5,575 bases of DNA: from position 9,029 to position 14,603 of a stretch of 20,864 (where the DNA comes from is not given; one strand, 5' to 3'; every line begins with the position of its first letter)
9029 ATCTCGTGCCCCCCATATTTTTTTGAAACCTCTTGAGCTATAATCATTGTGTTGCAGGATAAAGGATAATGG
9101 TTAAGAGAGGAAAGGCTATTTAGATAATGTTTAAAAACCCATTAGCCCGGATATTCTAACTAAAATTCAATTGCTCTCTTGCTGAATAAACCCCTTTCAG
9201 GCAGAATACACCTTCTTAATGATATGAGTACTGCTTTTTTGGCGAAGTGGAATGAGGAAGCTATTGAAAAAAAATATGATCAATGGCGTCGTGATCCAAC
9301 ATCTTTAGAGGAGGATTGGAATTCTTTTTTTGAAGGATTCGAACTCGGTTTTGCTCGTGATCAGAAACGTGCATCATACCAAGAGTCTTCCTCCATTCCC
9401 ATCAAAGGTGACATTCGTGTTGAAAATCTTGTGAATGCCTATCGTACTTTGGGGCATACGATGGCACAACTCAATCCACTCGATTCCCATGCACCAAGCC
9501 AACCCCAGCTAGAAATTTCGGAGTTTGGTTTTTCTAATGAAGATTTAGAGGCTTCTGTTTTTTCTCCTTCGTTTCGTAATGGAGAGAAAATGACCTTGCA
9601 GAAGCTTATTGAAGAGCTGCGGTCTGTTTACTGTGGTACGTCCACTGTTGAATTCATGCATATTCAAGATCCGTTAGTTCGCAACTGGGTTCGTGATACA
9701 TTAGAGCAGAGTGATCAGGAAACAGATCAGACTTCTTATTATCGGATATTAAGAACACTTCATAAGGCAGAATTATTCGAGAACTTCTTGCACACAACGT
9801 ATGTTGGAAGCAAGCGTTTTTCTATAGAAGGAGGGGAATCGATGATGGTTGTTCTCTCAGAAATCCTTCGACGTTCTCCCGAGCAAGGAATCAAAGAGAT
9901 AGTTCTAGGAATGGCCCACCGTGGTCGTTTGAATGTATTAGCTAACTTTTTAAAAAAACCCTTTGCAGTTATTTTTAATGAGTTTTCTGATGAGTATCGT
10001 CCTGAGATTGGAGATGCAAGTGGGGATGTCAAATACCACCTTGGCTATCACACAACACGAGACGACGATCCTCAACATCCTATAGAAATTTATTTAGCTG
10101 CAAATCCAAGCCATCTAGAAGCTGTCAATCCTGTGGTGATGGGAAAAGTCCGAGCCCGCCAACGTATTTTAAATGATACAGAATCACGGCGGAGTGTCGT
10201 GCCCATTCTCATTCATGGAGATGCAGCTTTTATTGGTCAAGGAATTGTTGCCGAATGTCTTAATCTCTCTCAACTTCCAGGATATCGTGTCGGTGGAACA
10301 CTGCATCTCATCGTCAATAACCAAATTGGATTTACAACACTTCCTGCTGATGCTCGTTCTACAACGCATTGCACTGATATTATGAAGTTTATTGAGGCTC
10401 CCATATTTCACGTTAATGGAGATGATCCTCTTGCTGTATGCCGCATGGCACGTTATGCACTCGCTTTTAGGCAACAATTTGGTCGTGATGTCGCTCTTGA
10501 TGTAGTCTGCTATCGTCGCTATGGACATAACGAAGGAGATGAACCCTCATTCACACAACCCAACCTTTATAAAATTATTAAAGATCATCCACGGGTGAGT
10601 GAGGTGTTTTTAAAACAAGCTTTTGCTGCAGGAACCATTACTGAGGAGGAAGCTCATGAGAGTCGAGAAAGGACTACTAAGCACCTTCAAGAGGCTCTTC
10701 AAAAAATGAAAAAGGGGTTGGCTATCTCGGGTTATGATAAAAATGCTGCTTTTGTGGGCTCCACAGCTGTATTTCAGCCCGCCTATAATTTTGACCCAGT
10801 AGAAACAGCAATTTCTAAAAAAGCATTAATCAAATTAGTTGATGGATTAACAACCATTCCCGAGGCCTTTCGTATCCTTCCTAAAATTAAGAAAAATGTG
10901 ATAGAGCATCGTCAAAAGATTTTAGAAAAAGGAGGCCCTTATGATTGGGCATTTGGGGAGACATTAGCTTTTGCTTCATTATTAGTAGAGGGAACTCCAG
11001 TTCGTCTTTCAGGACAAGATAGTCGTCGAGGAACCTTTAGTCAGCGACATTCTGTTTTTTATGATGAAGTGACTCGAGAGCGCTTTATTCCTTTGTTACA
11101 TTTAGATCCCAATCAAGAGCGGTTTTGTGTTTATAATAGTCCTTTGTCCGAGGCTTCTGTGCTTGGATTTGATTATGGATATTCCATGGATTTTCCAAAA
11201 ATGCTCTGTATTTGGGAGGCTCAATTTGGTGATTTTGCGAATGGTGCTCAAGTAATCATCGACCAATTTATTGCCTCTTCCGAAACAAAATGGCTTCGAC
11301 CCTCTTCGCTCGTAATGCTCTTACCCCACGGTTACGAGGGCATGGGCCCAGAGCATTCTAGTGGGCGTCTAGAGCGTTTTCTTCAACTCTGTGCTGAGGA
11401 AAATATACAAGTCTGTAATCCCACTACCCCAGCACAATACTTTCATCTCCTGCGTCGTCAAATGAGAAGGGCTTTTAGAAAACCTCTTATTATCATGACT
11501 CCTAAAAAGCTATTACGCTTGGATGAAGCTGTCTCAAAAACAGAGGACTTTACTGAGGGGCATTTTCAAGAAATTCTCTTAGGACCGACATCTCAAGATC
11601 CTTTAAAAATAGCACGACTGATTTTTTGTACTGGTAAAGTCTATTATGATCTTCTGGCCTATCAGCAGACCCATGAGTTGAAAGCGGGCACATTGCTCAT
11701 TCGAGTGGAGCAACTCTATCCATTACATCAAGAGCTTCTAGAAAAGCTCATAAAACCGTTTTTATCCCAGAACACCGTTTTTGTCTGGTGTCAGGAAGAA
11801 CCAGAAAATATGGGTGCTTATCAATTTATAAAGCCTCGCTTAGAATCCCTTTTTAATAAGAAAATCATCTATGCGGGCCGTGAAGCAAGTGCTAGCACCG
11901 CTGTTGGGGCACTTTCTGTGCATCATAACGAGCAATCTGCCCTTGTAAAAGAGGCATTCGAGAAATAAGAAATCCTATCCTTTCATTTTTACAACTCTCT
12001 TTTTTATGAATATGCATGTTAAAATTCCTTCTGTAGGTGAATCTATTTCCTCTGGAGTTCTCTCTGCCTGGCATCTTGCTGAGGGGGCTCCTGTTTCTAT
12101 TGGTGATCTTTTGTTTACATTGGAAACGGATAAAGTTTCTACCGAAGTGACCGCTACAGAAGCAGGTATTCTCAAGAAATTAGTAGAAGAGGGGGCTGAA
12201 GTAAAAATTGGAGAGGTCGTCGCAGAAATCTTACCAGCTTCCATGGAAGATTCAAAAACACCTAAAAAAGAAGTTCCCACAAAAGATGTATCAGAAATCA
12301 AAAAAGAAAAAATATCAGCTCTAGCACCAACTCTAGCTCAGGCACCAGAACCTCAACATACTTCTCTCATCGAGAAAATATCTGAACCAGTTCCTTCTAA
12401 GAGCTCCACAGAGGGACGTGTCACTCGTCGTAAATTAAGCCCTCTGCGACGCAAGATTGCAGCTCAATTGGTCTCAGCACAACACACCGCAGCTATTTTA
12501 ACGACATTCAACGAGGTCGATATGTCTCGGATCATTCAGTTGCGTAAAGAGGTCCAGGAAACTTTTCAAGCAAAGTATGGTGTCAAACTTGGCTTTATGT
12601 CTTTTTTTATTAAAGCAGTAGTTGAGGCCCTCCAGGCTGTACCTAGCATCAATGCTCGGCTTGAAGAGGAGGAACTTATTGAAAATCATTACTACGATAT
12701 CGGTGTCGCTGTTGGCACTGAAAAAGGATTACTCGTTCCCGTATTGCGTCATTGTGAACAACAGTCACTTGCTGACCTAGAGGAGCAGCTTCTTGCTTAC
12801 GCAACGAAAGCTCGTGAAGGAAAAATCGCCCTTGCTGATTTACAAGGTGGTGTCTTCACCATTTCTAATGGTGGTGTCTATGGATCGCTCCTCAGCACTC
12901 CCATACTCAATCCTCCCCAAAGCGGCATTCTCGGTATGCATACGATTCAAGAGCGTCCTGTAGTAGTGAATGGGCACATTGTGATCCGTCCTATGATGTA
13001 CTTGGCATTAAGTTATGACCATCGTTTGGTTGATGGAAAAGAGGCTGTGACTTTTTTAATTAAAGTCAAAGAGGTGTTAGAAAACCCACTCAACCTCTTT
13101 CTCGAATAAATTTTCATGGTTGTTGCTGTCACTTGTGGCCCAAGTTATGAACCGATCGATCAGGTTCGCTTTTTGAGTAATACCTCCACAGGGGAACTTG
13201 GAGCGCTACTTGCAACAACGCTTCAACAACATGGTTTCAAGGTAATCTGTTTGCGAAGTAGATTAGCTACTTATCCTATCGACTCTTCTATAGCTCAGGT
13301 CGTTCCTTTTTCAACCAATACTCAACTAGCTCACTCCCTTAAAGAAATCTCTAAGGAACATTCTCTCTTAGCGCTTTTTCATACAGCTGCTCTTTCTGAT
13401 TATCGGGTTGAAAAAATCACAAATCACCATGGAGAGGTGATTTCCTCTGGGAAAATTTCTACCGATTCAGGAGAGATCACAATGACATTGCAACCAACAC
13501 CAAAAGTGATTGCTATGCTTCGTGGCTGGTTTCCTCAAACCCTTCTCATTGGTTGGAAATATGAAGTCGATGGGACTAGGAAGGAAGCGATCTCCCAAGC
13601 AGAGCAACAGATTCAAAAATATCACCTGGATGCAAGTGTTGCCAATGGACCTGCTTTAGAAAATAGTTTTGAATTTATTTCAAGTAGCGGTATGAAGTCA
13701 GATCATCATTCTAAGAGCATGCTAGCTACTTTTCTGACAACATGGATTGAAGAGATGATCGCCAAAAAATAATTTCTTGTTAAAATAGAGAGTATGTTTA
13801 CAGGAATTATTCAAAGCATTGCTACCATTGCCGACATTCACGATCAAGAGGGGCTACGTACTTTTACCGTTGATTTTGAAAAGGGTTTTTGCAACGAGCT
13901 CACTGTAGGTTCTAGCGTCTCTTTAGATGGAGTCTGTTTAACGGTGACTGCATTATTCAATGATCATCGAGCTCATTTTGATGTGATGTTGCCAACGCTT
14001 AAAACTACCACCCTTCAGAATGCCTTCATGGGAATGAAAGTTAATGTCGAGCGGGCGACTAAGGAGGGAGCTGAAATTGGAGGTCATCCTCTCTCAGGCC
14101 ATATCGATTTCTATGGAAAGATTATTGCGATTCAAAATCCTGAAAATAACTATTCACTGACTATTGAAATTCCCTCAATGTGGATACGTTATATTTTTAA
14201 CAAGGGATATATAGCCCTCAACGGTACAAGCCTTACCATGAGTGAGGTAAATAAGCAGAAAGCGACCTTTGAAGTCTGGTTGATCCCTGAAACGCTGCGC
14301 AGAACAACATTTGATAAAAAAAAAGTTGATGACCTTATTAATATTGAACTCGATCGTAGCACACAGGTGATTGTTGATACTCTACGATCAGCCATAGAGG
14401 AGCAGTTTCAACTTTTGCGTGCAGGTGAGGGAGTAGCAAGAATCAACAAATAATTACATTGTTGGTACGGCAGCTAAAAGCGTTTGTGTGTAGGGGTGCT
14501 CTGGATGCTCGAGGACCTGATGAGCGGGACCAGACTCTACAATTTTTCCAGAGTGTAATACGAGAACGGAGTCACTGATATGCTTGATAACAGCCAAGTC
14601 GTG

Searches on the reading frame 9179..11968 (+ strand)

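Call 11: search_protein_families(library=pfam, proteins=[window:9179-11968:+])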
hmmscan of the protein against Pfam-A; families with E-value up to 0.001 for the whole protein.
window:9179-11968:+ (929 aa): 4 families
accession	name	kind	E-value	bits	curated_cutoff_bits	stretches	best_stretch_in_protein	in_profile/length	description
PF02779.29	Transket_pyr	-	6.6e-47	159.8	27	1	588-780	3-173/174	Transketolase, pyrimidine binding domain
PF00676.26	E1_dh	-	3e-43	148.4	22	1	240-512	47-293/300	Dehydrogenase E1 component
PF16870.10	OxoGdeHyase_C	-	2.2e-42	144.8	27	1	785-927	1-151/151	2-oxoglutarate dehydrogenase C-terminal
PF16078.10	2-oxogl_dehyd_N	-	7.5e-07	29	27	1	19-55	2-38/41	2-oxoglutarate dehydrogenase N-terminus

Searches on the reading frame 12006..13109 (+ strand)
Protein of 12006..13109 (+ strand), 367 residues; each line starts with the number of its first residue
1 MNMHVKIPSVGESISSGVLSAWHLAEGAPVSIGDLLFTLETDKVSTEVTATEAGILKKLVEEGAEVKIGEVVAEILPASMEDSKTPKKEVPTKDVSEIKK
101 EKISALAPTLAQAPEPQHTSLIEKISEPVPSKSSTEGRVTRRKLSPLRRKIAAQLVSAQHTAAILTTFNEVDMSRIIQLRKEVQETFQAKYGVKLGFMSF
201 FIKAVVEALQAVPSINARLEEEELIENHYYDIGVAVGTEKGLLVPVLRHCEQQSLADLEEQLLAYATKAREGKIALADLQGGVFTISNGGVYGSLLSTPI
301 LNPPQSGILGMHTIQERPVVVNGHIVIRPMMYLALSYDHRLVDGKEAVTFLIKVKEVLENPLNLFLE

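Call 12: search_protein_families(library=pfam, proteins=[window:12006-13109:+])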
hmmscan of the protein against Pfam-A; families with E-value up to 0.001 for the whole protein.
window:12006-13109:+ (367 aa): 3 families
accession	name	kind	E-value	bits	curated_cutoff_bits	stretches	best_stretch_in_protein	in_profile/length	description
PF00198.28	2-oxoacid_dh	-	5.5e-82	275.1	23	1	138-366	3-232/232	2-oxoacid dehydrogenases acyltransferase (catalytic domain)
PF00364.28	Biotin_lipoyl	-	3.2e-15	56.1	22.1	1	4-75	2-73/73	Biotin-requiring enzyme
PF13533.13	Biotin_lipoyl_2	-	2.2e-05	24.6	29.8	0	13-40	5-32/32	Biotin-lipoyl like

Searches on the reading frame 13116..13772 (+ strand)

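Call 12: search_protein_families(library=pfam, proteins=[window:13116-13772:+])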
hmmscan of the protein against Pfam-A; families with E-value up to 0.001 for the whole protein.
window:13116-13772:+ (218 aa): 1 family
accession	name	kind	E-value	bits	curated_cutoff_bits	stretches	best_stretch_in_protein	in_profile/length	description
PF04127.22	DFP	-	2.8e-27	96.2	22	1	3-179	6-169/186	DNA/pantothenate metabolism flavoprotein C-terminal domain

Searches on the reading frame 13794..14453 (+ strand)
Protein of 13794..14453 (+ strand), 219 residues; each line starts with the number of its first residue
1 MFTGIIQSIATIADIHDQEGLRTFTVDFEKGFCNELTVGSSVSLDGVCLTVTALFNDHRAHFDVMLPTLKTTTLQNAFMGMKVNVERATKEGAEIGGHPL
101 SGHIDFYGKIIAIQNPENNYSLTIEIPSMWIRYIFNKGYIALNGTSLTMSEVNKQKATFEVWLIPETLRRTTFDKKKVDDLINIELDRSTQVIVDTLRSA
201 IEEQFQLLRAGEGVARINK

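Call 12: search_protein_families(library=pfam, proteins=[window:13794-14453:+])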
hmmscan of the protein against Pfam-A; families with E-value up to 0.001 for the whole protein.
window:13794-14453:+ (219 aa): 1 family
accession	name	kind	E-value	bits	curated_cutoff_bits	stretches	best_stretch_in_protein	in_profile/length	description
PF00677.23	Lum_binding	-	8.8e-42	141.5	27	2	101-187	1-86/86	Lumazine binding domain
